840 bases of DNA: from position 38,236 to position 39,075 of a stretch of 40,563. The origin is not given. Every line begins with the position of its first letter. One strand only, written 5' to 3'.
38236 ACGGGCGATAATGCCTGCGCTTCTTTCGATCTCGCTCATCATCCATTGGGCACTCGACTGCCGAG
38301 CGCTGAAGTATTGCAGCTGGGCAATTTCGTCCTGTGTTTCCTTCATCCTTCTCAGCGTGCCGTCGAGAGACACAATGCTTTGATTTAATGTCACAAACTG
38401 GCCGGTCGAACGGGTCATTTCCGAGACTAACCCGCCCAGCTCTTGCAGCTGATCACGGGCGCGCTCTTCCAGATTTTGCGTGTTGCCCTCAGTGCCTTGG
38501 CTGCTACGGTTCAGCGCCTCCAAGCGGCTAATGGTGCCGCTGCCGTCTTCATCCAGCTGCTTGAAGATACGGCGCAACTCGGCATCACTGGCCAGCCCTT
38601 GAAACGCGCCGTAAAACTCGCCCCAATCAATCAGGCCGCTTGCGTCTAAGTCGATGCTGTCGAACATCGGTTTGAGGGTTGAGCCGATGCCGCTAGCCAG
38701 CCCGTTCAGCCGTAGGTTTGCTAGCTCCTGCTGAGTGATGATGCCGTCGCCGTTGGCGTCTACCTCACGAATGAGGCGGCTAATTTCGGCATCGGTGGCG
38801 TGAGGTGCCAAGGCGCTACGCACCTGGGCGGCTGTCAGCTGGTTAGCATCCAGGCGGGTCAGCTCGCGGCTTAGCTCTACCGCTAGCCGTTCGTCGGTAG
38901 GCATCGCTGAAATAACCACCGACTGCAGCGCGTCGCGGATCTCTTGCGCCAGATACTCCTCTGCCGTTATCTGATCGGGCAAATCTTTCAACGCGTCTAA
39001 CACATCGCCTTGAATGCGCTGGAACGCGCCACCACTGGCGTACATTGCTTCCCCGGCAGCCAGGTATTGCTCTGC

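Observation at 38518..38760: Three canonical EF-hand calcium-binding loops inside the tape-measure protein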

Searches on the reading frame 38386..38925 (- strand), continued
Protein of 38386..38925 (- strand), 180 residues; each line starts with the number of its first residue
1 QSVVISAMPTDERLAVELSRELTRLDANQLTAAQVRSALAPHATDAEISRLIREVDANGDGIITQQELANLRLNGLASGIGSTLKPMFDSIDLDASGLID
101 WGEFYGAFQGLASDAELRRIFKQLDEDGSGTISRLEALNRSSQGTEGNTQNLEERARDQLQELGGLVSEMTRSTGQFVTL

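Call 74: fold_search(model_id=the predicted structure, library=viral)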
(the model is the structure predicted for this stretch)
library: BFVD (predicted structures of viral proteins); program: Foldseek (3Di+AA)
matches with E <= 10: 212; with E <= 0.001: 0
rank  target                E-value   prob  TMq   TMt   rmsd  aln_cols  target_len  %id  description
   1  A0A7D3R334            6.6e-02  0.63  0.29  0.29  13.7       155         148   14  EF-hand domain-containing protein [Fadolivirus FV1/VV64]
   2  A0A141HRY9            1.0e-01  0.57  0.28  0.32  10.9       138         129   10  (no name in the UniProt tables at hand)
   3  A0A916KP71            1.4e-01  0.66  0.32  0.34  10.2       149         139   16  Ca2+ BP [Adoxophyes honmai entomopoxvirus 'L']
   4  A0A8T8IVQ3            2.9e-01  0.41  0.30  0.29  15.2       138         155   12  (no name in the UniProt tables at hand)
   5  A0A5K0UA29            2.9e-01  0.25  0.30  0.22  16.0       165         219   13  EF-hand domain-containing protein [Yasminevirus sp. GU-2018]
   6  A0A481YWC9            3.6e-01  0.35  0.28  0.14  10.4       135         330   17  EF-hand domain-containing protein [Marseillevirus LCMAC103]
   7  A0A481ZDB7            4.2e-01  0.41  0.32  0.19  10.8       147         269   15  EF-hand domain-containing protein [Pithovirus LCPAC404]
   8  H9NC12                4.7e-01  0.16  0.25  0.23  12.8       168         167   14  (no name in the UniProt tables at hand)
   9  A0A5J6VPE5            5.6e-01  0.84  0.31  0.19   5.6        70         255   21  Uncharacterized protein [Megaviridae environmental sample]
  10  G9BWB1                5.6e-01  0.13  0.24  0.25  13.0       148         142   10  (no name in the UniProt tables at hand)
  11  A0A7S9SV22            6.0e-01  0.63  0.33  0.36   9.7        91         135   19  EF hand protein [Virus NIOZ-UU159]
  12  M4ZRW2                7.0e-01  0.30  0.27  0.41  13.2        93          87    9  Uncharacterized protein [Bacillus phage PM1]
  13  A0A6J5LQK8            7.9e-01  0.47  0.32  0.17  11.9       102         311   17  HNHc domain containing protein [uncultured Caudovirales phage]
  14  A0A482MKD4            7.9e-01  0.11  0.24  0.12  18.9       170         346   14  Uncharacterized protein [Nodularia phage vB_NspS-kac68v162]
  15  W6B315                8.3e-01  0.16  0.31  0.27  13.0       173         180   11  (no name in the UniProt tables at hand)
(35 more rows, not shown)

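Call 75: list_cluster_members(proteins=[P0054, P0055, P0058, P0079, P0081, P0086, P0088, P0090, P0098, P0101])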
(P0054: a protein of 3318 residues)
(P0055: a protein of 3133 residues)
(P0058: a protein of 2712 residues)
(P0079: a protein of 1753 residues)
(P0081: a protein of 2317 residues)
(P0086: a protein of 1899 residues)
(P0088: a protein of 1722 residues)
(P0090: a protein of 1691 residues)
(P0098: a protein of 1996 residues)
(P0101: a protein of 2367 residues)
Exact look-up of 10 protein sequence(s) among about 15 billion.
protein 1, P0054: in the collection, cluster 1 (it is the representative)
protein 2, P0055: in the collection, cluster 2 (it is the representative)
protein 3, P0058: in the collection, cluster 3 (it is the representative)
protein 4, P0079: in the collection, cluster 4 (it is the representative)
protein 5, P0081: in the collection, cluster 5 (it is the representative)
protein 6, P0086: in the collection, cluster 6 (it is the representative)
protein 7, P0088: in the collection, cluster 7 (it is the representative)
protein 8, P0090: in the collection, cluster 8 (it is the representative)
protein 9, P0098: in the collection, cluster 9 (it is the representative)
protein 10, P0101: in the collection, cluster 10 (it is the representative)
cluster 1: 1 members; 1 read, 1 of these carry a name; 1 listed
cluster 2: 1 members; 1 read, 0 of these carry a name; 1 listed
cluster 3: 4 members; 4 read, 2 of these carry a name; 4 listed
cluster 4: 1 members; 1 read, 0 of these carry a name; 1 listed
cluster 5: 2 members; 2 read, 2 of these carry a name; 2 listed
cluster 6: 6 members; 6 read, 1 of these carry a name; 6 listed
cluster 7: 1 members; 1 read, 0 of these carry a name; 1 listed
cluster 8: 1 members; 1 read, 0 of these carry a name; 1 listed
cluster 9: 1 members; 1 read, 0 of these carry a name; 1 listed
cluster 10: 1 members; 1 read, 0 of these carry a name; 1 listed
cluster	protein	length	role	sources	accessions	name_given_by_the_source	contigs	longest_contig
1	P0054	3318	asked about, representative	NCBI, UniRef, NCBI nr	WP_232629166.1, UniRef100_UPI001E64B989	tape measure protein [Methylobacterium sp. Leaf118] | tape measure protein n=1 Tax=Methylobacterium sp. Leaf118 TaxID=2876562 ...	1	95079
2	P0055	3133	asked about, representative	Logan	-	-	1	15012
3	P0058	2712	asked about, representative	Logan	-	-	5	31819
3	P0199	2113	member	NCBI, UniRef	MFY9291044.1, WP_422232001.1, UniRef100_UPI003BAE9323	MAG: EF-hand domain-containing protein [Methylorubrum rhodinum] | EF-hand domain-containing protein n=1 Tax=Methylorubrum rhodinum TaxID=29428 ...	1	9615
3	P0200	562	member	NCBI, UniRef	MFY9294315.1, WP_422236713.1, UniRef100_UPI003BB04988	MAG: hypothetical protein WAP03_27065, partial [Methylorubrum rhodinum] | hypothetical protein n=1 Tax=Methylorubrum rhodinum TaxID=29428 RepID=UPI003BB04988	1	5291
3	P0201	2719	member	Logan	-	-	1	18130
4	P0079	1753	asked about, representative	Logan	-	-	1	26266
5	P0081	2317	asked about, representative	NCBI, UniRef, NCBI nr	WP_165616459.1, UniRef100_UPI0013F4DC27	tape measure protein [Methylorubrum salsuginis] | tape measure protein n=1 Tax=Methylorubrum salsuginis TaxID=414703 RepID=UPI0013F4DC27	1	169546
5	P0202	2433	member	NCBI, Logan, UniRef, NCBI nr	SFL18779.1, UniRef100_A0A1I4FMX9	tape measure domain-containing protein [Methylorubrum salsuginis] | Tape measure domain-containing protein n=1 Tax=Methylorubrum salsuginis TaxID=414703 ...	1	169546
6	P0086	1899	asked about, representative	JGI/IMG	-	-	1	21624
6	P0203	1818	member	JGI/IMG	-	tape measure domain-containing protein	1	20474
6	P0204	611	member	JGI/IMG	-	-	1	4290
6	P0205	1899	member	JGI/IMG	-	-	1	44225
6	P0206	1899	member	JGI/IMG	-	-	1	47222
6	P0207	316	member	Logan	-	-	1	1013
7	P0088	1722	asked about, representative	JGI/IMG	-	-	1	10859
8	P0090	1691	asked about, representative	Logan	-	-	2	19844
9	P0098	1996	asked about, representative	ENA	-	-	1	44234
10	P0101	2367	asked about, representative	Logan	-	-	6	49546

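Call 76: search_protein_families(library=pfam, proteins=[P0093, P0103, P0109, P0113, P0116, P0121, P0117], max_evalue=0.00001)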
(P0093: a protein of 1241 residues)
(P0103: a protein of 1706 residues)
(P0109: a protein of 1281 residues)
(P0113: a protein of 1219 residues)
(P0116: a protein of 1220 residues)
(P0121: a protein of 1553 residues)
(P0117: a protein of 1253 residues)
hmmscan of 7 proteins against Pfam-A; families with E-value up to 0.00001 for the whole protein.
P0093 (1241 aa): 7 families
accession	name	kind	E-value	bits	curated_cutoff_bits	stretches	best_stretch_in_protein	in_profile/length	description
PF00036.39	EF-hand_1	-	3.5e-148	471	25.4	0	349-370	4-25/29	EF hand domain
PF13499.12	EF-hand_7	-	7.8e-123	401.4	30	4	56-107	7-63/67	EF-hand domain pair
PF13202.12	EF-hand_5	-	7.8e-111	357.2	25.9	0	87-106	2-21/25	EF hand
PF13405.12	EF-hand_6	-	3.7e-110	349.5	25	0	349-370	4-25/30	EF-hand domain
PF13833.12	EF-hand_8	-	2.4e-54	181.4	28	0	1067-1108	2-47/54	EF-hand domain pair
PF10591.15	SPARC_Ca_bdg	-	1.8e-42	144.7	22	0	48-107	51-111/113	Secreted protein acidic and rich in cysteine Ca binding region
PF14788.12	EF-hand_10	-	3.4e-06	27.4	27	0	144-165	23-44/50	EF hand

P0103 (1706 aa): 10 families
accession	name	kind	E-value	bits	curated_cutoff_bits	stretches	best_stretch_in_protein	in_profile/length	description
PF13499.12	EF-hand_7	-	1.5e-173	563.8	30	1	636-691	5-61/67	EF-hand domain pair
PF00036.39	EF-hand_1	-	7.6e-167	529.5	25.4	0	1346-1368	3-25/29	EF hand domain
PF13405.12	EF-hand_6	-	7.2e-153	482.2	25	0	200-221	3-24/30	EF-hand domain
PF13202.12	EF-hand_5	-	6.2e-146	468.1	25.9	0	1349-1366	5-22/25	EF hand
PF13833.12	EF-hand_8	-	4.5e-58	193.3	28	0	1348-1366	30-48/54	EF-hand domain pair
PF10591.15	SPARC_Ca_bdg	-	1.8e-43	147.8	22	0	703-753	59-109/113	Secreted protein acidic and rich in cysteine Ca binding region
PF00404.24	Dockerin_1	-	1.1e-19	70.8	22.9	1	1652-1702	2-56/57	Dockerin type I domain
PF17944.6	Arg_decarbox_C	-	7e-09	36.5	23.3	0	1036-1069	9-40/51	Arginine decarboxylase C-terminal helical extension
PF25825.1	SAPC2_N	-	3.4e-08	33.7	27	0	1192-1236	13-58/80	SAPC2 EF-hand like N-terminal domain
PF22592.2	FCaBP_EF-hand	-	1.4e-07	32.1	27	0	1271-1307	3-39/93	FCaBP EF-hand domain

P0109 (1281 aa): 15 families
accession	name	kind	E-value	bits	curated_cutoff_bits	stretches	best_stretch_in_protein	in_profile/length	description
PF13499.12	EF-hand_7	-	6.3e-125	408.1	30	11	86-147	3-66/67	EF-hand domain pair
PF00036.39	EF-hand_1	-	3.6e-93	298.9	25.4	0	276-300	2-26/29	EF hand domain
PF13405.12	EF-hand_6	-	1.9e-83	266.6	25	0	714-741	2-29/30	EF-hand domain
PF13202.12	EF-hand_5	-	1.3e-65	214.4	25.9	0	904-928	1-24/25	EF hand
PF13833.12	EF-hand_8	-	1.2e-38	131.1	28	0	810-831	28-49/54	EF-hand domain pair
PF10591.15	SPARC_Ca_bdg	-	1.9e-31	109.1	22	0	1084-1146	52-112/113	Secreted protein acidic and rich in cysteine Ca binding region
PF14658.12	EF-hand_9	-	3.2e-15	56.8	37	0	1090-1146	2-60/66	EF-hand domain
PF25825.1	SAPC2_N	-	9.5e-14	51.5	27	0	1088-1149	10-70/80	SAPC2 EF-hand like N-terminal domain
PF00397.32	WW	-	1.6e-13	50.8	26.9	1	624-652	3-31/31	WW domain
PF12763.14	EH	-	4.6e-11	43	22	0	1090-1115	44-69/101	EH domain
PF22592.2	FCaBP_EF-hand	-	3.4e-10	40.5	27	0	555-581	18-44/93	FCaBP EF-hand domain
PF25578.1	EF-hand_STIM1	-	4.5e-08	33.5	32.2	0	711-739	20-48/80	Stromal interaction molecule 1-like, EF-hand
PF00404.24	Dockerin_1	-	3e-06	27.8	22.9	0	1196-1239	12-50/57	Dockerin type I domain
PF24548.1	EF_EFCAB10_C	-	3.1e-06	27.2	32.5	0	276-337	3-56/60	EFCAB10, C-terminal EF-hand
PF21008.3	AIF-1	-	8.7e-06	26.5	50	0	368-431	41-104/140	Allograft inflammatory factor 1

P0113 (1219 aa): 17 families
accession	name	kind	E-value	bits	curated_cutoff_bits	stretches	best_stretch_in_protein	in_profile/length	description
PF13499.12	EF-hand_7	-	1.3e-170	554.5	30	12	306-367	4-67/67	EF-hand domain pair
PF00036.39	EF-hand_1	-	4.9e-158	501.9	25.4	11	305-333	1-29/29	EF hand domain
PF13405.12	EF-hand_6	-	4.7e-137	433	25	7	498-527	1-30/30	EF-hand domain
PF13833.12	EF-hand_8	-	4.3e-99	324.6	28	7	318-369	2-54/54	EF-hand domain pair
PF13202.12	EF-hand_5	-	4.3e-90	291.7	25.9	1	307-329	2-24/25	EF hand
PF14658.12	EF-hand_9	-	5.9e-68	225.7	37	1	502-561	3-64/66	EF-hand domain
PF21008.3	AIF-1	-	5.5e-64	215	50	4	196-285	15-103/140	Allograft inflammatory factor 1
PF12763.14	EH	-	4.9e-57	190.6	22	0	596-664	1-66/101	EH domain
PF00404.24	Dockerin_1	-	7.4e-28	97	22.9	0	128-183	3-56/57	Dockerin type I domain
PF10591.15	SPARC_Ca_bdg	-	6.3e-25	88.1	22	0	309-363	59-111/113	Secreted protein acidic and rich in cysteine Ca binding region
PF20742.3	DUF5580_M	-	1.3e-17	64.1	24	0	406-484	17-94/95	Family of unknown function (DUF5580) middle domain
PF24548.1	EF_EFCAB10_C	-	5.5e-17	61.6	32.5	0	498-539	2-43/60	EFCAB10, C-terminal EF-hand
PF05042.19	Caleosin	-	4.7e-13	49.9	27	0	890-1002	9-120/170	Caleosin related protein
PF08976.17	EF-hand_11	-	1.1e-11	46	21.7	0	1151-1216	17-82/105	EF-hand domain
PF22592.2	FCaBP_EF-hand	-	1.6e-08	35.1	27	0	1149-1177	10-38/93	FCaBP EF-hand domain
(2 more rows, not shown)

P0116 (1220 aa): 15 families
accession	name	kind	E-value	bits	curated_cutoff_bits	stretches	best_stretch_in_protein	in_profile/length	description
PF13499.12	EF-hand_7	-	1.7e-144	470.8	30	12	528-589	4-66/67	EF-hand domain pair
PF00036.39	EF-hand_1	-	4.3e-124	395.7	25.4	0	84-111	1-28/29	EF hand domain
PF13405.12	EF-hand_6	-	3.2e-117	371.5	25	0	232-261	1-30/30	EF-hand domain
PF13202.12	EF-hand_5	-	6e-78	253.4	25.9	0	88-109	4-25/25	EF hand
PF13833.12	EF-hand_8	-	6.5e-63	208.8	28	0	339-368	23-52/54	EF-hand domain pair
PF12763.14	EH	-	3.2e-49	165.5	22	0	319-366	20-65/101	EH domain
PF20742.3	DUF5580_M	-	1.7e-20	73.3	24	0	738-819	6-84/95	Family of unknown function (DUF5580) middle domain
PF10591.15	SPARC_Ca_bdg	-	5.1e-17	62.7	22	0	823-884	49-111/113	Secreted protein acidic and rich in cysteine Ca binding region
PF25578.1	EF-hand_STIM1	-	1.8e-16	60.4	32.2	0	897-941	19-63/80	Stromal interaction molecule 1-like, EF-hand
PF00404.24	Dockerin_1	-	1.4e-11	44.9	22.9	0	864-890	30-56/57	Dockerin type I domain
PF14788.12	EF-hand_10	-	8.9e-10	38.9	27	0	904-925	26-47/50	EF hand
PF14658.12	EF-hand_9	-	1e-09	39.2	37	0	1061-1111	6-58/66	EF-hand domain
PF23657.1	DUF7151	-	5.4e-08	33.1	27.2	0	535-550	26-41/46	Domain of unknown function (DUF7151)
PF11411.13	DNA_ligase_IV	-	6.8e-07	29.7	22.1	0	232-241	24-33/34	DNA ligase IV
PF25325.1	EF-hand_EFHB_C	-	1.1e-06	28.8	27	0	545-586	25-66/75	EFHB C-terminal EF-hand domain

P0121 (1553 aa): 10 families
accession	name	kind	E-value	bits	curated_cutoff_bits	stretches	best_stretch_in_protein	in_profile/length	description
PF13499.12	EF-hand_7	-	1.1e-128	420.2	30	8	1077-1134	6-65/67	EF-hand domain pair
PF00036.39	EF-hand_1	-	1.2e-126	403.6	25.4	2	713-738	3-28/29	EF hand domain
PF13202.12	EF-hand_5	-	9.8e-125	401.2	25.9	3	1077-1096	3-22/25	EF hand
PF13405.12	EF-hand_6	-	8.5e-114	360.8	25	0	628-654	3-29/30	EF-hand domain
PF13833.12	EF-hand_8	-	2.2e-49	165.5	28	1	1086-1134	1-50/54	EF-hand domain pair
PF10591.15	SPARC_Ca_bdg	-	3.6e-25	88.9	22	0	353-404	60-111/113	Secreted protein acidic and rich in cysteine Ca binding region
PF24548.1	EF_EFCAB10_C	-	8.4e-14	51.4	32.5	0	1191-1233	17-53/60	EFCAB10, C-terminal EF-hand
PF22592.2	FCaBP_EF-hand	-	2.6e-11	44.1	27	0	1213-1233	19-39/93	FCaBP EF-hand domain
PF00404.24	Dockerin_1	-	3.1e-11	43.7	22.9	0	337-365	17-45/57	Dockerin type I domain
PF05042.19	Caleosin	-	8.3e-08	32.8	27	0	806-827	13-34/170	Caleosin related protein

P0117 (1253 aa): 16 families
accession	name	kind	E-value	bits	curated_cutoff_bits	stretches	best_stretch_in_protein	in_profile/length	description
PF13499.12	EF-hand_7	-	5.9e-117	382.6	30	8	1136-1196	3-65/67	EF-hand domain pair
PF00036.39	EF-hand_1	-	2.2e-103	330.8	25.4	2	770-797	2-29/29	EF hand domain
PF13405.12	EF-hand_6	-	2.6e-90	287.9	25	0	478-503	4-29/30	EF-hand domain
PF13202.12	EF-hand_5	-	5.2e-81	263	25.9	3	772-792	3-23/25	EF hand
PF13833.12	EF-hand_8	-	5.2e-63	209.1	28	1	694-739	2-48/54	EF-hand domain pair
PF08976.17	EF-hand_11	-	7.5e-30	104.4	21.7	0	1039-1113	11-84/105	EF-hand domain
PF21008.3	AIF-1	-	5.3e-25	88.7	50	0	290-355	46-112/140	Allograft inflammatory factor 1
PF05042.19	Caleosin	-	5e-21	75.8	27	0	583-617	5-39/170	Caleosin related protein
PF24548.1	EF_EFCAB10_C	-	9.3e-21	73.7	32.5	0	286-325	2-41/60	EFCAB10, C-terminal EF-hand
PF10591.15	SPARC_Ca_bdg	-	9.8e-20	71.4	22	0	1121-1195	40-112/113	Secreted protein acidic and rich in cysteine Ca binding region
PF12763.14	EH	-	5.9e-15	55.5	22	0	949-985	29-65/101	EH domain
PF20742.3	DUF5580_M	-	2.5e-11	43.9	24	0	109-172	19-81/95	Family of unknown function (DUF5580) middle domain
PF14658.12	EF-hand_9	-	1.6e-10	41.7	37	0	586-644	2-62/66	EF-hand domain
PF22592.2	FCaBP_EF-hand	-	2.9e-09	37.6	27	0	1133-1164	13-44/93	FCaBP EF-hand domain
PF05099.18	TerB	-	1.9e-08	35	24.4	0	691-744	12-67/118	Tellurite resistance protein TerB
PF00404.24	Dockerin_1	-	3.5e-06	27.6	22.9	0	681-700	28-47/57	Dockerin type I domain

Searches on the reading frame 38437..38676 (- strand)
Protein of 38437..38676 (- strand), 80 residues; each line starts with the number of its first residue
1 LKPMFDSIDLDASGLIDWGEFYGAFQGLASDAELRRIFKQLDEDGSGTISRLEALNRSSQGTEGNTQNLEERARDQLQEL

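Call 34: search_dna_similar(query=window:38437-38676:-, collection=phages, mode=protein, max_evalue=0.1, max_rows=60)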
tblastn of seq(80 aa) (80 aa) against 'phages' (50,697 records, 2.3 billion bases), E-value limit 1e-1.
Records with a match: 1; places in all: 1; records where one place covers at least 80% of the query: 0.
Best place of each record, by identity: <60% 1.
By first word of the organism name: EBPR 1.
By host as written in the record: - 1.
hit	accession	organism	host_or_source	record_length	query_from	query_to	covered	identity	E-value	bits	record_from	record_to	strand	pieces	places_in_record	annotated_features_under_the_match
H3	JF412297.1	EBPR siphovirus 2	-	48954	1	59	74%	44.1%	5e-9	56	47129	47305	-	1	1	gp77: similar to tail protein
